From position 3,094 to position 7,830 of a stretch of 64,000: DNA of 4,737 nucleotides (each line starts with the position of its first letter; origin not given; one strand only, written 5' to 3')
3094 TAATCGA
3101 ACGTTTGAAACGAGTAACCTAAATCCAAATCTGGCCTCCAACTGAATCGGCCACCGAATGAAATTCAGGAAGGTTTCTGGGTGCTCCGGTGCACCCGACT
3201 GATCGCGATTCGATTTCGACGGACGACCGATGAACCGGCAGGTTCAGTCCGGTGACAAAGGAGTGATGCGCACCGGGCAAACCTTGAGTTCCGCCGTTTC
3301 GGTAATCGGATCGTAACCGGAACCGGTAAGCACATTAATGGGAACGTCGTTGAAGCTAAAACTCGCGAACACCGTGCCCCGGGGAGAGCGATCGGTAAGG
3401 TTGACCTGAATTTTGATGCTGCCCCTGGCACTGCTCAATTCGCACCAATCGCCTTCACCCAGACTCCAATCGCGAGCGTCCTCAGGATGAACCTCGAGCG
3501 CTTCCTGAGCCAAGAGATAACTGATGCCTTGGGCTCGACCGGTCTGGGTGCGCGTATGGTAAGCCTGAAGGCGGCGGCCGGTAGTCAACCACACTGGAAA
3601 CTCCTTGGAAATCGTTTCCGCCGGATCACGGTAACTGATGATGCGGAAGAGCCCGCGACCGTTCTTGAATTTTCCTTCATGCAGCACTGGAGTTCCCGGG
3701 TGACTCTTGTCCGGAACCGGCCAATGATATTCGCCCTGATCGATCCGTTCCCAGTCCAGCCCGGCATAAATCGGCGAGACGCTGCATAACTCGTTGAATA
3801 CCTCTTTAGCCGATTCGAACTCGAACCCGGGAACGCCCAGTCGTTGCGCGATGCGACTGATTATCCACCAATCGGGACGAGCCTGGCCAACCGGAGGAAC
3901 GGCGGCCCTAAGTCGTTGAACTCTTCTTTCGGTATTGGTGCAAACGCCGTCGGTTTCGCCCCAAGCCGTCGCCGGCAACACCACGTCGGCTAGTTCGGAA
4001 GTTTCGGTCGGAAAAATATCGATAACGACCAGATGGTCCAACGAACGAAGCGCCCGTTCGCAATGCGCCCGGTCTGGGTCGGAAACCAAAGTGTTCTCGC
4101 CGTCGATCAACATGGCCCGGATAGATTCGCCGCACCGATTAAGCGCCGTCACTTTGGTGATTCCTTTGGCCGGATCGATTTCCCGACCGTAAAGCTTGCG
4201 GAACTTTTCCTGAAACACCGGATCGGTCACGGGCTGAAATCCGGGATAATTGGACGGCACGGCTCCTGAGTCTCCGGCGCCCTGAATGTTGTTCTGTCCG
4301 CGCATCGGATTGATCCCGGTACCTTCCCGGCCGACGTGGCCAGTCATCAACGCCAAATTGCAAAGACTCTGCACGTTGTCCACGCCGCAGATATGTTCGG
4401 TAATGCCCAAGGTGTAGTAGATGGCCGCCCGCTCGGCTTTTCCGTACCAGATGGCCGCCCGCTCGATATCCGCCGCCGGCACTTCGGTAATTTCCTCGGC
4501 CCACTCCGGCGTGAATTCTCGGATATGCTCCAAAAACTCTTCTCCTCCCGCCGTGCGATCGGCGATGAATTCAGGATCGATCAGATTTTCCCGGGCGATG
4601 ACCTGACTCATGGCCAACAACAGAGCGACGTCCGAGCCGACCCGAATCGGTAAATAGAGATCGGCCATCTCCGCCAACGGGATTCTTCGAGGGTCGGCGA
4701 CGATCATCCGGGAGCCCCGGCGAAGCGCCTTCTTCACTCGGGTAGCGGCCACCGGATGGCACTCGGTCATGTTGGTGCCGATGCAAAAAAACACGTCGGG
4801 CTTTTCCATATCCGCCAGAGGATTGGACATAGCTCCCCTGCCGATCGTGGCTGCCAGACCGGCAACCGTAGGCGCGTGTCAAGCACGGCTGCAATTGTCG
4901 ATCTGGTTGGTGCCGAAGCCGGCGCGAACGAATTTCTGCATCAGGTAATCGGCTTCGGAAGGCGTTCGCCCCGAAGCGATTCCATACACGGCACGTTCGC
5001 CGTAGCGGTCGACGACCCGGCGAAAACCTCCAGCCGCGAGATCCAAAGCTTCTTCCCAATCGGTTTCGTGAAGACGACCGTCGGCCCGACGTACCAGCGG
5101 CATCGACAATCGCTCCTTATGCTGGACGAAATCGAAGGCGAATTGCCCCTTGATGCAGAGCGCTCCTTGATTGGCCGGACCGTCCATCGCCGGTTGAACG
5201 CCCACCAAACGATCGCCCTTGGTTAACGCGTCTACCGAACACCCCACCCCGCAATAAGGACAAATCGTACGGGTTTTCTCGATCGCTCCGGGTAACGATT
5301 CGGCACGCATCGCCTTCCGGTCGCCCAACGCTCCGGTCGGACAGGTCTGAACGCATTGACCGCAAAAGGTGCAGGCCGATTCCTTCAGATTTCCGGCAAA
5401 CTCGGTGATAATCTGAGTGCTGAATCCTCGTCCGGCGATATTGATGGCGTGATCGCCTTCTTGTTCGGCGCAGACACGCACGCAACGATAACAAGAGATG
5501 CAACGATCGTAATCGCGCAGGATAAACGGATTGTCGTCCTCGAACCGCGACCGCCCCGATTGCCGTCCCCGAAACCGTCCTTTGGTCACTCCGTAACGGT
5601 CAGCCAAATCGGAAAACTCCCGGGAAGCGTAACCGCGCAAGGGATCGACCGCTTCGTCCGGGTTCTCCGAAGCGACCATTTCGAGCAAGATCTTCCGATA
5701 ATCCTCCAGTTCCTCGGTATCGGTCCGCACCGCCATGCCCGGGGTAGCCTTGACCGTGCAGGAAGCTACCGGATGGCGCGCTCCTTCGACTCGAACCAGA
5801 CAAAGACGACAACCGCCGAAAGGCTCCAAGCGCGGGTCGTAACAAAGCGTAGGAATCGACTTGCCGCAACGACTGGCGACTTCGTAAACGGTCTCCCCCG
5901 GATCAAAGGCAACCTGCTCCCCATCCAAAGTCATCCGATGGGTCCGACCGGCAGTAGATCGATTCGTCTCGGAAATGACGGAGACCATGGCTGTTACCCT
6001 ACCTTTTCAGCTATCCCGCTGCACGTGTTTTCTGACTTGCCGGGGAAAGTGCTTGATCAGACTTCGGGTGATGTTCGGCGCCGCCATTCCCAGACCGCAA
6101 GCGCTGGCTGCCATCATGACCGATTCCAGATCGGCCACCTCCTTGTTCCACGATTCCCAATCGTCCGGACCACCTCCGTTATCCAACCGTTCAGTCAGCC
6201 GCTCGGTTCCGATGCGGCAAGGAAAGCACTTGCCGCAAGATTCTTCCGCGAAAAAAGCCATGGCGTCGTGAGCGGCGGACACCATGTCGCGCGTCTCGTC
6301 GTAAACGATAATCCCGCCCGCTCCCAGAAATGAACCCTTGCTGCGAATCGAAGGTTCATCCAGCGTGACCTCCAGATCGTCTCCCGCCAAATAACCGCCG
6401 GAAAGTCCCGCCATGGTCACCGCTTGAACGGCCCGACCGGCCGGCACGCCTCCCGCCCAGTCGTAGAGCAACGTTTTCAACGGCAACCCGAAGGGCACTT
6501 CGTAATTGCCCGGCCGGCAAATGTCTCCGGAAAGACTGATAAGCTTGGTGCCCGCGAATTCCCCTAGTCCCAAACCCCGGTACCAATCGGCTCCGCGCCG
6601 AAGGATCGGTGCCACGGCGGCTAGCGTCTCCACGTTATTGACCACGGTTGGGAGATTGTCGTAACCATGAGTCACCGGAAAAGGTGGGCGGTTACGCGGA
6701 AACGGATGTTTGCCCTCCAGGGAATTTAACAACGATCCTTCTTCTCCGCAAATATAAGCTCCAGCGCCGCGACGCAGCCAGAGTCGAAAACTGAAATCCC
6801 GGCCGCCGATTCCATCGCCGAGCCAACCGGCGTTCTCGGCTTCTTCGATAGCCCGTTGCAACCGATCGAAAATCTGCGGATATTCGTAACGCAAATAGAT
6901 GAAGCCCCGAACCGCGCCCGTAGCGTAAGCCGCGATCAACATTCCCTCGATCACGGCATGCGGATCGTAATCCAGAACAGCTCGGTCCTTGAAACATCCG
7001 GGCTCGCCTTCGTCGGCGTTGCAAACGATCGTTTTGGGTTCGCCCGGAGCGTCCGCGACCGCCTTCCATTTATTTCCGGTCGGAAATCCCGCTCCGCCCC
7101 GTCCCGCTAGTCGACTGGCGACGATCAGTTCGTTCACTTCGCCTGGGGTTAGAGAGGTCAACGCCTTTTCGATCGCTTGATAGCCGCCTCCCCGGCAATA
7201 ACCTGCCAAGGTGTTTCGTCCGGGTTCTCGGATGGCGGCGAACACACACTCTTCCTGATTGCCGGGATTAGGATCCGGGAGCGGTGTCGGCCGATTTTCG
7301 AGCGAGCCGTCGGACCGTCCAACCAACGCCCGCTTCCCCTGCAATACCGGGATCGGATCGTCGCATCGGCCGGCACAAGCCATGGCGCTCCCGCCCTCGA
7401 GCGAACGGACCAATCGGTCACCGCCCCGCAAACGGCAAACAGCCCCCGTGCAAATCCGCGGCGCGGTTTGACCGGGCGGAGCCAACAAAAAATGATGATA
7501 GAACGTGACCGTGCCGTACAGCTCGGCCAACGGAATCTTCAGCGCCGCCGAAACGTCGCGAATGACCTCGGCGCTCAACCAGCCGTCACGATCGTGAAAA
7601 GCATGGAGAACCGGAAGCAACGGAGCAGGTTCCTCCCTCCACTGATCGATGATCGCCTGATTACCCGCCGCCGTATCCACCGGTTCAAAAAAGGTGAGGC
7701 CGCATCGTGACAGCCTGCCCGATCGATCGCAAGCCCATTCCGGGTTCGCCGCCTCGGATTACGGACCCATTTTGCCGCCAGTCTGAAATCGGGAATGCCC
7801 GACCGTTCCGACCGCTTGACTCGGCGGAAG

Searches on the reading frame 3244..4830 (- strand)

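Call 86: search_protein_families(library=pfam, proteins=[window:3244-4830:-], max_evalue=0.00001)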
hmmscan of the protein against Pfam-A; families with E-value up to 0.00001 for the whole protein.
window:3244-4830:- (528 aa): 2 families
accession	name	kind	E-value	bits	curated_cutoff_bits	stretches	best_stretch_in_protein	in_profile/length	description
PF00384.28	Molybdopterin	-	1.8e-52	179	24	1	1-329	98-352/353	Molybdopterin oxidoreductase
PF01568.27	Molydop_binding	-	5.2e-24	84.8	26.8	1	414-519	2-110/110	Molydopterin dinucleotide binding domain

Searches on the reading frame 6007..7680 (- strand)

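Call 86: search_protein_families(library=pfam, proteins=[window:6007-7680:-], max_evalue=0.00001)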
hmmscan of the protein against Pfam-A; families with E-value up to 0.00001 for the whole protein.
window:6007-7680:- (557 aa): 3 families
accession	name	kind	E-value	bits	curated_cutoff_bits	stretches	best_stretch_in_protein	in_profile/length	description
PF01512.22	Complex1_51K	-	6.6e-45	153.1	31.2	1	188-357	3-149/150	Nuo51 FMN-binding domain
PF10589.14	NADH_4Fe-4S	-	2.1e-20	72.8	23.5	1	469-552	2-85/85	NADH-ubiquinone oxidoreductase-F iron-sulfur binding region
PF01257.25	2Fe-2S_thioredx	-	1.4e-18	67.6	24.8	1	8-95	2-89/145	Thioredoxin-like [2Fe-2S] ferredoxin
